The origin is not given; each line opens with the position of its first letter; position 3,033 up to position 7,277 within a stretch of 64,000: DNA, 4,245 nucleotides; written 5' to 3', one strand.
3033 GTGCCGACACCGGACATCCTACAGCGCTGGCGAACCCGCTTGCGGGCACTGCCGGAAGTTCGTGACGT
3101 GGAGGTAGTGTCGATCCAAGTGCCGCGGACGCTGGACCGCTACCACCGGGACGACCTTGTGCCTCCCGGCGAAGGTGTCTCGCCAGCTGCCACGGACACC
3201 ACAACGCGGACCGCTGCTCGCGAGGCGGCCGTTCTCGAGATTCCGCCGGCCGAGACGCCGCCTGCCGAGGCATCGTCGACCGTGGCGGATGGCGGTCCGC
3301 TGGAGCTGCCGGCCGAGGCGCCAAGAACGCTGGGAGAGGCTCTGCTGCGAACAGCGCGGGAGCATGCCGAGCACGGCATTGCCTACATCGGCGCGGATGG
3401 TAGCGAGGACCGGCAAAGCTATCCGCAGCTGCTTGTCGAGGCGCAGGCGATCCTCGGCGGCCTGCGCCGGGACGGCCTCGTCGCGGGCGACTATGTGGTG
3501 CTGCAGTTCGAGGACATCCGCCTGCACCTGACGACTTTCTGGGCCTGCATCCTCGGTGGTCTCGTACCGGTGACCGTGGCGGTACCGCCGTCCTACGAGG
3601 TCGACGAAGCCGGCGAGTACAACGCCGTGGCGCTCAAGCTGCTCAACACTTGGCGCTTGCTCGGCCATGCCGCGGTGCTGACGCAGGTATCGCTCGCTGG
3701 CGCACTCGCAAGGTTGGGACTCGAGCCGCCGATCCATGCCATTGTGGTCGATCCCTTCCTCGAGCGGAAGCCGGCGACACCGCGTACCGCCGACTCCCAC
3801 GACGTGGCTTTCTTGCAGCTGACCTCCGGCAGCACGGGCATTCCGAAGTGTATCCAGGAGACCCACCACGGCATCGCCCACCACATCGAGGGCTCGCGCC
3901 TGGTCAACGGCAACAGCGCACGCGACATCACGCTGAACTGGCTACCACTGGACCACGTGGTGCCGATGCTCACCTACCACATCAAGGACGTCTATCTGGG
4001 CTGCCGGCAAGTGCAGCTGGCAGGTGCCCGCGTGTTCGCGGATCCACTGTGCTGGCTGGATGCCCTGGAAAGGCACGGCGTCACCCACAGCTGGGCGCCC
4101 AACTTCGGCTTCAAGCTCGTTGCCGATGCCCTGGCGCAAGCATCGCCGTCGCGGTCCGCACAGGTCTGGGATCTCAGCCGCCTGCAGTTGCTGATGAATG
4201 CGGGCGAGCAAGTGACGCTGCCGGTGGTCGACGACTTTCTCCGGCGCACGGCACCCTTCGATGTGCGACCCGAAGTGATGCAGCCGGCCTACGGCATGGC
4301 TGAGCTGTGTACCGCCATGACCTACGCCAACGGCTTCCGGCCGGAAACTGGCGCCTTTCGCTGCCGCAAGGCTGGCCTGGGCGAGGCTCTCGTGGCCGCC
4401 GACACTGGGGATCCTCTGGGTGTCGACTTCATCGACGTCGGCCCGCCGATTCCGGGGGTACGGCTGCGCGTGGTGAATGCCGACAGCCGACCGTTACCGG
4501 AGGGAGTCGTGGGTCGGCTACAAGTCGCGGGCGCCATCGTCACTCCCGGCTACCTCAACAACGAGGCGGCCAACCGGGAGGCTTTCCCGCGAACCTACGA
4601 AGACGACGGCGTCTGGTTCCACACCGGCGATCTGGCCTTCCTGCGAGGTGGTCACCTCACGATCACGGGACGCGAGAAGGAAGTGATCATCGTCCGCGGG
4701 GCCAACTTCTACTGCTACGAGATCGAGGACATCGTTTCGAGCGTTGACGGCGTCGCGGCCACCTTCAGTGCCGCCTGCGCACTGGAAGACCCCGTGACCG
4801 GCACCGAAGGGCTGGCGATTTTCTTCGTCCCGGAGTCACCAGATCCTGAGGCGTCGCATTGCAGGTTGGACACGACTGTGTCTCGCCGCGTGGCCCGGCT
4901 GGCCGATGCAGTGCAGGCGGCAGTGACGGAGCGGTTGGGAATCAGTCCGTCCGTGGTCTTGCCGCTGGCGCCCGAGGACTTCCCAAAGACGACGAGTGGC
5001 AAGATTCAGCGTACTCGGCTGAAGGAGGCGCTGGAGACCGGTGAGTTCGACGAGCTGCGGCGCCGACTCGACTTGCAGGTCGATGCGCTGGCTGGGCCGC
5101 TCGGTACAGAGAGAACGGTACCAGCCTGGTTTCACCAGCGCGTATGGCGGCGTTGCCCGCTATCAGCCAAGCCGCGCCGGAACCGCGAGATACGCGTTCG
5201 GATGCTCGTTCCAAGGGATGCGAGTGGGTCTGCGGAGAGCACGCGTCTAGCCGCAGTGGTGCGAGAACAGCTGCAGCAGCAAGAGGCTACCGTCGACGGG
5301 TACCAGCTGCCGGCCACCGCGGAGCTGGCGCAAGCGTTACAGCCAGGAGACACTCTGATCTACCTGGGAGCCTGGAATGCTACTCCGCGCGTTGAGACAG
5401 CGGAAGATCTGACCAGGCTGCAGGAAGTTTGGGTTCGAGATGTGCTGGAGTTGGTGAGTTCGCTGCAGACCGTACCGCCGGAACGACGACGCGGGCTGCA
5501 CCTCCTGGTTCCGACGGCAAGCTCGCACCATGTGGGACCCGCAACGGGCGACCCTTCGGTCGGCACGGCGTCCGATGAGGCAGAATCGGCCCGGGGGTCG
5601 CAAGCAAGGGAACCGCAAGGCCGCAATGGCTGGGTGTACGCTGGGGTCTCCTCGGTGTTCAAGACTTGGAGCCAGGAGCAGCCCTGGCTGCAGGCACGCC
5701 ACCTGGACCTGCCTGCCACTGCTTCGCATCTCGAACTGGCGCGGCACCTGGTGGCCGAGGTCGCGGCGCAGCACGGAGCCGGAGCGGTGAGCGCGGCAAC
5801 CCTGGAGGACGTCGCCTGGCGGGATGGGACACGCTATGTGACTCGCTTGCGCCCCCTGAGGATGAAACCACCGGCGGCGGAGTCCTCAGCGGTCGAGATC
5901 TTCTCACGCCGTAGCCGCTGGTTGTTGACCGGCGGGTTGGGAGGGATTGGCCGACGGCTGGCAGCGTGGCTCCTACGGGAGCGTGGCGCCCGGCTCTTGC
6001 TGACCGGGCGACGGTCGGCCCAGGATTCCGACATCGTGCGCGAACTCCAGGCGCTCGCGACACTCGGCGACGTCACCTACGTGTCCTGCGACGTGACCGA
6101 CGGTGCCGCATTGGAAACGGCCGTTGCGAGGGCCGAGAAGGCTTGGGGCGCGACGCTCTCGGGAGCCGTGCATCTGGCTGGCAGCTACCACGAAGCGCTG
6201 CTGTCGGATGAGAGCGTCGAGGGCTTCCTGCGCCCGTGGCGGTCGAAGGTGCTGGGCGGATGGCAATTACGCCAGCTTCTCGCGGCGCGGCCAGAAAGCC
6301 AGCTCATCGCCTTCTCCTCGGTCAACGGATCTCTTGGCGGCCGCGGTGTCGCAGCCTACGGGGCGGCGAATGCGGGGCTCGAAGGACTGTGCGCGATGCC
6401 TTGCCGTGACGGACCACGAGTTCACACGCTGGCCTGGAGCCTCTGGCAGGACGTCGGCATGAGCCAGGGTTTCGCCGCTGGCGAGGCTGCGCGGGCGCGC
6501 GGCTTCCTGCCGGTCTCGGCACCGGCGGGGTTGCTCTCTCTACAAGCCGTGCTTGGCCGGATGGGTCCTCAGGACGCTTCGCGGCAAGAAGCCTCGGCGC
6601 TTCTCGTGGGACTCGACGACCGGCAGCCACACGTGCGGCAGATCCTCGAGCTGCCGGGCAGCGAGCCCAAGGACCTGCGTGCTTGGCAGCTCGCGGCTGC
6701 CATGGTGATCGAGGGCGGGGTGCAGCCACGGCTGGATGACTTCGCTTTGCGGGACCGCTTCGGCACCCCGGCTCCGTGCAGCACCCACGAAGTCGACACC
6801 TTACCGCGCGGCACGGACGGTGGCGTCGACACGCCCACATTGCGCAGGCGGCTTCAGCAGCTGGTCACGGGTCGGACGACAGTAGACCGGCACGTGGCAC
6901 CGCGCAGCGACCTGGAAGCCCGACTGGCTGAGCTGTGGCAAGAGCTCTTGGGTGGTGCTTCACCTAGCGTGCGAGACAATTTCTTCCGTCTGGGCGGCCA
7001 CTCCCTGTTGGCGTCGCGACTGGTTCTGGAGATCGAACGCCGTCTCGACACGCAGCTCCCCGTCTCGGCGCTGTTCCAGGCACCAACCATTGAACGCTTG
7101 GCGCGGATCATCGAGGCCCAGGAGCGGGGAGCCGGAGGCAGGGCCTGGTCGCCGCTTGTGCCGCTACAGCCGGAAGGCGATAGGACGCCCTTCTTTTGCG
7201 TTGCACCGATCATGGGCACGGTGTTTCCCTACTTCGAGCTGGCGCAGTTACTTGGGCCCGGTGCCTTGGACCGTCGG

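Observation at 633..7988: Terminal NRPS module with atypical C, A-remnant, FAAL-like adenylation, KR, PCP, TE architecture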

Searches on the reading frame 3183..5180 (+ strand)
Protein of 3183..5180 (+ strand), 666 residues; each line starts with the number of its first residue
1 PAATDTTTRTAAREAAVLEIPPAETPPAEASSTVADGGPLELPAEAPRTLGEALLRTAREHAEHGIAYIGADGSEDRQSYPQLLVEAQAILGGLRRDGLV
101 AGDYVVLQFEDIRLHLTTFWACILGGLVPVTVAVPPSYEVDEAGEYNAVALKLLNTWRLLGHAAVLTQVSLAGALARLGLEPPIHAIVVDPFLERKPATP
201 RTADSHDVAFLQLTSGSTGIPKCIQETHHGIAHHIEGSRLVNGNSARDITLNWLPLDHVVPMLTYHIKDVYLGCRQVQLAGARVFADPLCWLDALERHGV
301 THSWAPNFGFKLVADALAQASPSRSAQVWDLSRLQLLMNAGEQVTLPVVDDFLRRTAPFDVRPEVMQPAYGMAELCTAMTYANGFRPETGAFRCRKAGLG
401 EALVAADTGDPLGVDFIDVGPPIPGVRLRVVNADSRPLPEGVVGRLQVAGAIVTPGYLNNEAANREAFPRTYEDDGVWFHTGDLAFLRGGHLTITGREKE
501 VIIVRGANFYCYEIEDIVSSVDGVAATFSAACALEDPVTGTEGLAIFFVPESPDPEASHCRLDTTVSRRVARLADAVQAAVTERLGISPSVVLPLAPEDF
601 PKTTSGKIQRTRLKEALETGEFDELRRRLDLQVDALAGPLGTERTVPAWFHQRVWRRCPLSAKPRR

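Call 8: search_solved_structures(query=window:3183-5180:+, max_evalue=1e-10)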
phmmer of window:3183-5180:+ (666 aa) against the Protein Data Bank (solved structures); distinct sequences matched with E-value up to 1e-10: 52.
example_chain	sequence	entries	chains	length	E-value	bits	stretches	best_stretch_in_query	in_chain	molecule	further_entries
6ulw_A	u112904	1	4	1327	1.1e-122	414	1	14-664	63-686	Amino acid adenylation domain-containing protein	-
6ulx_A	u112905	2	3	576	1.3e-114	387.4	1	36-620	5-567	Amino acid adenylation domain-containing protein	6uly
4r0m_B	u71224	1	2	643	3e-102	346.5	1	37-630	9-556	McyG protein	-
7r7f_A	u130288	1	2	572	3.4e-43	151.4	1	78-616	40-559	Polyketide synthase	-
7r7e_A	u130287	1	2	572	4.2e-43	151.1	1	78-616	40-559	Polyketide synthase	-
7r7g_A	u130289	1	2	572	4.6e-43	150.9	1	78-616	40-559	Polyketide synthase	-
3kxw_A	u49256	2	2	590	5.3e-37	130.9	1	75-516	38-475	Saframycin Mx1 synthetase B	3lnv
8hd4_A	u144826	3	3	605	1.7e-30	109.4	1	79-625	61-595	Long-chain-fatty-acid--AMP ligase FadD23 | Fatty-acid-CoA ligase FadD23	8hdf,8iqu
3pbk_A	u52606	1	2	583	6.3e-30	107.6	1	75-616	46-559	Fatty Acyl-Adenylate Ligase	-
5d6j_A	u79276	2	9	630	1.3e-29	106.5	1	196-617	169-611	Acyl-CoA synthase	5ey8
5icr_A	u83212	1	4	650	1.4e-29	106.4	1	196-617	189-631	Acyl-CoA synthase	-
7wua_A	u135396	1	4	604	4.9e-29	104.6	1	208-617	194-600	Acyl-CoA synthase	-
5ey9_A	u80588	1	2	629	3.3e-26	95.3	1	203-617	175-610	Long-chain-fatty-acid--AMP ligase FadD32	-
5hm3_A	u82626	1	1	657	3.8e-26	95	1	186-617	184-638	Long-chain-fatty-acid--AMP ligase FadD32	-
8hcz_A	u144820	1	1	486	1.2e-21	80.2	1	78-501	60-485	Long-chain-fatty-acid--AMP ligase FadD23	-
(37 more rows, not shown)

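Call 15: find_related_loci(query=window:3183-5180:+, collection=genome_contigs, flank=10000)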
Query window:3183-5180:+ (666 aa) in genome_contigs; peptide patterns used: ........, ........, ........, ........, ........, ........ (x = any residue, [..] = any of these).
404 stretches matched a pattern; 71 encode a relative of the query (tblastn E <= 1e-3); 71 distinct loci.
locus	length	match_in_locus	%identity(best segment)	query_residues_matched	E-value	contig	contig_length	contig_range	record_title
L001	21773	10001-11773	54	37-656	0e+0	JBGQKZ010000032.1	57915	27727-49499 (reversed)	MAG: Gemmataceae bacterium isolate OBJ2_061818_050_5 k141_750270_length_57915_cov_25.9485, whole genome shotgun sequence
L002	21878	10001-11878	50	9-657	0e+0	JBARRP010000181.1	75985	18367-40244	MAG: Candidatus Acidiferrales bacterium isolate MFD13499_ilm_asm_bin38 k127_339007, whole genome shotgun sequence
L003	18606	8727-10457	53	35-622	0e+0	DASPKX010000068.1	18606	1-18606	MAG TPA_asm: Candidatus Methylomirabilota bacterium isolate SMAG_U12047 k141_1475642, whole genome shotgun sequence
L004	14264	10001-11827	50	22-657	0e+0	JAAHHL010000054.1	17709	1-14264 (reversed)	MAG: Caldora sp. SIO3E6 3E6_NODE_54, whole genome shotgun sequence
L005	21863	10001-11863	49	10-664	0e+0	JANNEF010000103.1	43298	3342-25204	MAG: Verrucomicrobiota bacterium isolate OTE_75_metabat_426 OTE_75_k141_3501244, whole genome shotgun sequence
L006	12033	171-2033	48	21-666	0e+0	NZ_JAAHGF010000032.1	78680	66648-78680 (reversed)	MAG: Okeania sp. SIO1I7 1I7_NODE_32, whole genome shotgun sequence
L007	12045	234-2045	48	34-666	0e+0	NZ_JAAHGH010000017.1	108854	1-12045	MAG: Okeania sp. SIO2B3 2B3_NODE_17, whole genome shotgun sequence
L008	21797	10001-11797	49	28-657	0e+0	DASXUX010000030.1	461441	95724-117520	MAG TPA_asm: Planctomycetota bacterium isolate SMAG_U4729 k141_24514, whole genome shotgun sequence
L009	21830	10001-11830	49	34-666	0e+0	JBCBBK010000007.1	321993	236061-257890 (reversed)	MAG: Cyanobacteria bacterium J06581_3 NODE_7_length_321993_cov_24.332767, whole genome shotgun sequence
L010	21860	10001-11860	50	11-664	0e+0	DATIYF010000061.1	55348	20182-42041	MAG TPA_asm: Terriglobales bacterium isolate SMAG_U15268 k141_2942163, whole genome shotgun sequence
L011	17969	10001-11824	49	24-657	0e+0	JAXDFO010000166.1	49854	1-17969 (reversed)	MAG: Blastocatellia bacterium isolate BP_48 scaffold_964717, whole genome shotgun sequence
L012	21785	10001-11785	54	35-657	0e+0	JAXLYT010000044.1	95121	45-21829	MAG: Byssovorax sp. isolate STL-MYX20 C2.183.fa-44, whole genome shotgun sequence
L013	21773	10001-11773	51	35-656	0e+0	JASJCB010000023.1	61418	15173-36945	MAG: Acidobacteriota bacterium isolate MO_135.B14 MO_135.c_28, whole genome shotgun sequence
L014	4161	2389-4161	51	30-649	0e+0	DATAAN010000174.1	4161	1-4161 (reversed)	MAG TPA_asm: Actinomycetota bacterium isolate SMAG_U6673 k141_249994, whole genome shotgun sequence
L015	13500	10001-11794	54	35-657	0e+0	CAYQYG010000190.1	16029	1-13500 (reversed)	MAG TPA_asm: uncultured Polyangiaceae bacterium isolate binchicken_co16_22 genome assembly, contig: NODE_6113_length_160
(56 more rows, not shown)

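Call 56: search_protein_families(library=pfam, proteins=[L011:66-6695:+, L011:14630-15727:+, L011:15737-17710:-], max_evalue=0.0001)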
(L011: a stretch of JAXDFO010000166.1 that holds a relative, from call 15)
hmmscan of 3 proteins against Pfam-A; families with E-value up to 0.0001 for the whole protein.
L011:66-6695:+ (2210 aa): 16 families
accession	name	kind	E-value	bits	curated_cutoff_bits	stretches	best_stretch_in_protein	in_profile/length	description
PF00109.32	ketoacyl-synt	-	2.6e-74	250.5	20.8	1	8-253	2-252/252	Beta-ketoacyl synthase, N-terminal domain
PF00698.26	Acyl_transf_1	-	7.1e-54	183.8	32.7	1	527-808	1-276/319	Acyl transferase domain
PF08659.16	KR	-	6.5e-49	166.7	22.6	1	1154-1351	1-180/180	KR domain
PF02801.28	Ketoacyl-synt_C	-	2.2e-44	150.7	20.8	1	261-380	1-119/119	Beta-ketoacyl synthase, C-terminal domain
PF22621.2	CurL-like_PKS_C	-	1.3e-24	86.4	27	1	443-506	1-64/64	CurL-like, PKS C-terminal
PF00107.32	ADH_zinc_N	-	1.2e-23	83.9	31.8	1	1822-1953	1-126/129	Zinc-binding dehydrogenase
PF21089.3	PKS_DH_N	-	1.3e-23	83.4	27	1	1378-1478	1-103/103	Polyketide synthase dehydratase domain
PF13602.12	ADH_zinc_N_2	-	2.7e-21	77.3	27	1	1854-1990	1-134/134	Zinc-binding dehydrogenase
PF14765.12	PS-DH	-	7.3e-21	74.9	23.7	1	1529-1657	27-163/166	Polyketide synthase dehydratase N-terminal domain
PF16197.11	KAsynt_C_assoc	-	4.6e-18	66.1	33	1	382-492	1-108/111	Ketoacyl-synthetase C-terminal extension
PF21394.3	Beta-ketacyl_N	-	3.1e-16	59.9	26.9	1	935-1100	4-160/170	Beta-ketoacyl synthase-like, N-terminal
PF00550.31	PP-binding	-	1.6e-15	57.5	20.8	1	2121-2184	2-67/67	Phosphopantetheine attachment site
PF22336.2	RhiE-like_linker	-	2.1e-15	56.9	27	1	447-508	2-62/67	RhiE-like, KS-MAT linker domain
PF00106.31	adh_short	-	5e-11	42.9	26.6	1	1214-1330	40-160/195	short chain dehydrogenase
PF08240.17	ADH_N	-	1.9e-09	38.1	23.5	1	1699-1758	2-61/104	Alcohol dehydrogenase GroES-like domain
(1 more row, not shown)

L011:14630-15727:+ (366 aa): 1 family
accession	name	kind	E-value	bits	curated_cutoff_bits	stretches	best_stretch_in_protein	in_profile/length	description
PF01734.28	Patatin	-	6.4e-22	79.1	27.7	1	9-197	1-191/191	Patatin-like phospholipase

L011:15737-17710:- (658 aa): 4 families
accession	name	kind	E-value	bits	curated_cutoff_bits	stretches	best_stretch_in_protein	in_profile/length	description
PF13704.12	Glyco_tranf_2_4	-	5.6e-15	56.1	27.5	1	15-102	2-88/98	Glycosyl transferase family 2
PF06722.18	EryCIII-like_C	-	2.7e-11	44.1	31.7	1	515-637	6-128/145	Erythromycin biosynthesis protein CIII-like, C-terminal domain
PF00535.33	Glycos_transf_2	-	2.1e-07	31.5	23.3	1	9-135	2-130/168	Glycosyl transferase family 2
PF04101.22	Glyco_tran_28_C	-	1.4e-06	28.8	22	1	551-623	66-142/166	Glycosyltransferase family 28 C-terminal domain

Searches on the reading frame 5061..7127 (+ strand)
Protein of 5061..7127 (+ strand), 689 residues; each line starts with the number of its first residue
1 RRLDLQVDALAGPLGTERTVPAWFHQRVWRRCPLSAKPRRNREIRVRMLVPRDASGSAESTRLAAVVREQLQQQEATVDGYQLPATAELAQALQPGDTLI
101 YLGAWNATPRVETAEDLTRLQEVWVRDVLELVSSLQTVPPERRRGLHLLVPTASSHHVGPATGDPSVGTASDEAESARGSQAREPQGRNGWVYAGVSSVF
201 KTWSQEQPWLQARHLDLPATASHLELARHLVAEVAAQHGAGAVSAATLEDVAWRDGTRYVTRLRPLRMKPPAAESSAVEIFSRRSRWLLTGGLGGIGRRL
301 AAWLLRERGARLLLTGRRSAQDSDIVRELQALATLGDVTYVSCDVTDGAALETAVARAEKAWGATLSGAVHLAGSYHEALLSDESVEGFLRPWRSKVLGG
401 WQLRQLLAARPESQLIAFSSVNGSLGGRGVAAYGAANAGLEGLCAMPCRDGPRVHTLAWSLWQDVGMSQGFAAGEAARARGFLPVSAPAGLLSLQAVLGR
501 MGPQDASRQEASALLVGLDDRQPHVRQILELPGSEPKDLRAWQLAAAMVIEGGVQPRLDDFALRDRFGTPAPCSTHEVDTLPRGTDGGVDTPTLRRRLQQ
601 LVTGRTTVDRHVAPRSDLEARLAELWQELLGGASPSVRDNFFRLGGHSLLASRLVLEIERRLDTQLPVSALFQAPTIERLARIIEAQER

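Call 71: predict_structure(alignment_id=A1)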
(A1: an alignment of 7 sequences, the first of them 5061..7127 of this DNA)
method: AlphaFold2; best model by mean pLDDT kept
length: 689 residues; sequences in the alignment: 7
mean_pLDDT: 72.1   pTM: 0.68
mean pLDDT of the five models: 72.1, 67.7, 67.6, 66.0, 61.7
residues with pLDDT >= 90: 110; 70-90: 340; 50-70: 121; < 50: 118
segments of 3 or more residues with pLDDT < 50: 1-21, 157-187, 241-246, 270-272, 274-278, 503-511, 533-539, 550-572, 601-609
pLDDT, mean of each block of 10 residues (from residue 1): 26 32 70 61 79 63 88 79 68 87 69 82 85 88 87 57 32 32 40 80 85 83 88 79 52 82 67 49 84 83 88 91 87 93 93 95 92 88 92 91 88 85 80 89 70 77 66 68 75 68 47 71 73 49 52 43 41 53 63 56 40 85 87 76 71 86 82 85 85
secondary structure, 60 per line:
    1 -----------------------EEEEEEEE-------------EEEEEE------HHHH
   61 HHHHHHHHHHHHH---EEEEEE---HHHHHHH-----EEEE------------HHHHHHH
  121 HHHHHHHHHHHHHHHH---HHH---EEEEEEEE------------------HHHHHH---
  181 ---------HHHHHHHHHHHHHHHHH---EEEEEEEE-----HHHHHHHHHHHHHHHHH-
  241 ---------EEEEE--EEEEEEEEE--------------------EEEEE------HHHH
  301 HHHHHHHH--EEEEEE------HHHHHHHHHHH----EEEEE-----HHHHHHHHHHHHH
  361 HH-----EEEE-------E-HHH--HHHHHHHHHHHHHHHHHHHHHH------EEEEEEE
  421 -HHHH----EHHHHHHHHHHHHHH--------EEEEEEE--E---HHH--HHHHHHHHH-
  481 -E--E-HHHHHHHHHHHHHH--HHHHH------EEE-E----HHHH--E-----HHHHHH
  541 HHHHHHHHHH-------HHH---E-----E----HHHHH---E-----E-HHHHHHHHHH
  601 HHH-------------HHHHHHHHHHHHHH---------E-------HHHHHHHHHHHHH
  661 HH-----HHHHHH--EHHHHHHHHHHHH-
elements in order (helices of 4 or more, strands of 3 or more residues): E24-31 E45-50 H57-73 E77-82 H86-92 E98-101 H114-136 E146-153 H172-177 H190-206 E210-217 H223-239 E250-254 E257-265 E286-290 H297-308 E311-316 H323-333 E338-342 H348-362 E368-371 H386-407 E414-420 H422-425 H431-444 E453-459 H471-479 H487-500 H503-507 E514-516 H523-526 H535-550 H575-579 H591-603 H617-630 H648-662 H668-673 H677-688

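Call 73: fold_search(model_id=the predicted structure, library=pdb)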
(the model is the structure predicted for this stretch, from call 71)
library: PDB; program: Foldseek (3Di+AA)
matches with E <= 10: 1992; with E <= 0.001: 1764
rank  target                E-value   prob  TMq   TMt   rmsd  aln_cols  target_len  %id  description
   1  6ulw_B                1.5e-28  1.00  0.56  0.33  11.6       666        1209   21  Adenylation, ketoreductase, and pseudo Asub multidomain structure of a keto acid-selecting NRPS module (released 2020-02-19)
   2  6ulw_C                9.2e-28  1.00  0.56  0.33  11.3       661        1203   20  Adenylation, ketoreductase, and pseudo Asub multidomain structure of a keto acid-selecting NRPS module (released 2020-02-19)
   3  6ulw_D                1.2e-27  1.00  0.56  0.34  11.9       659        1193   20  Adenylation, ketoreductase, and pseudo Asub multidomain structure of a keto acid-selecting NRPS module (released 2020-02-19)
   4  6ulw_A                2.0e-27  1.00  0.56  0.34   6.5       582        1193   21  Adenylation, ketoreductase, and pseudo Asub multidomain structure of a keto acid-selecting NRPS module (released 2020-02-19)
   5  4imp_A                2.5e-27  1.00  0.56  0.73   4.3       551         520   23  The missing linker: a dimerization motif located within polyketide synthase modules (released 2013-03-27)
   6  4imp_C                1.1e-26  1.00  0.53  0.69   5.7       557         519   23  The missing linker: a dimerization motif located within polyketide synthase modules (released 2013-03-27)
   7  2fr0                  1.5e-26  1.00  0.56  0.80   3.7       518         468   23  The first ketoreductase of the erythromycin synthase (crystal form 1) (released 2006-04-04)
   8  6w7s_A                2.7e-26  1.00  0.55  0.80   3.9       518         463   24  Ketoreductase from module 1 of the 6-deoxyerythronolide B synthase (KR1) in complex with antibody fragment (Fab) 2G10 (released 2020-09-09)
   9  4imp_D                3.8e-26  1.00  0.55  0.73   4.1       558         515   23  The missing linker: a dimerization motif located within polyketide synthase modules (released 2013-03-27)
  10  4imp_B                8.8e-26  1.00  0.54  0.71   5.2       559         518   22  The missing linker: a dimerization motif located within polyketide synthase modules (released 2013-03-27)
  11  2z5l                  1.0e-25  1.00  0.53  0.78   4.6       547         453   23  The first ketoreductase of the tylosin PKS (released 2007-08-28)
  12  3mjv_B                1.8e-25  1.00  0.52  0.74   5.7       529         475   22  Structure of A-type Ketoreductases from Modular Polyketide Synthase (released 2010-08-18)
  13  5xwv_A                2.5e-25  1.00  0.52  0.74   5.8       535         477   22  Substrate-bound Structure of a Ketoreductase from the Second Module of the amphotericin Polyketide Synthases (released 2018-06-06)
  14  3mjv_A                9.7e-25  1.00  0.53  0.74   5.5       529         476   22  Structure of A-type Ketoreductases from Modular Polyketide Synthase (released 2010-08-18)
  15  5ktk                  9.7e-25  1.00  0.51  0.76   5.1       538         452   20  Ketoreductase from module 3 of the bacillaene synthase from Bacillus subtilis 168 (released 2016-09-07)
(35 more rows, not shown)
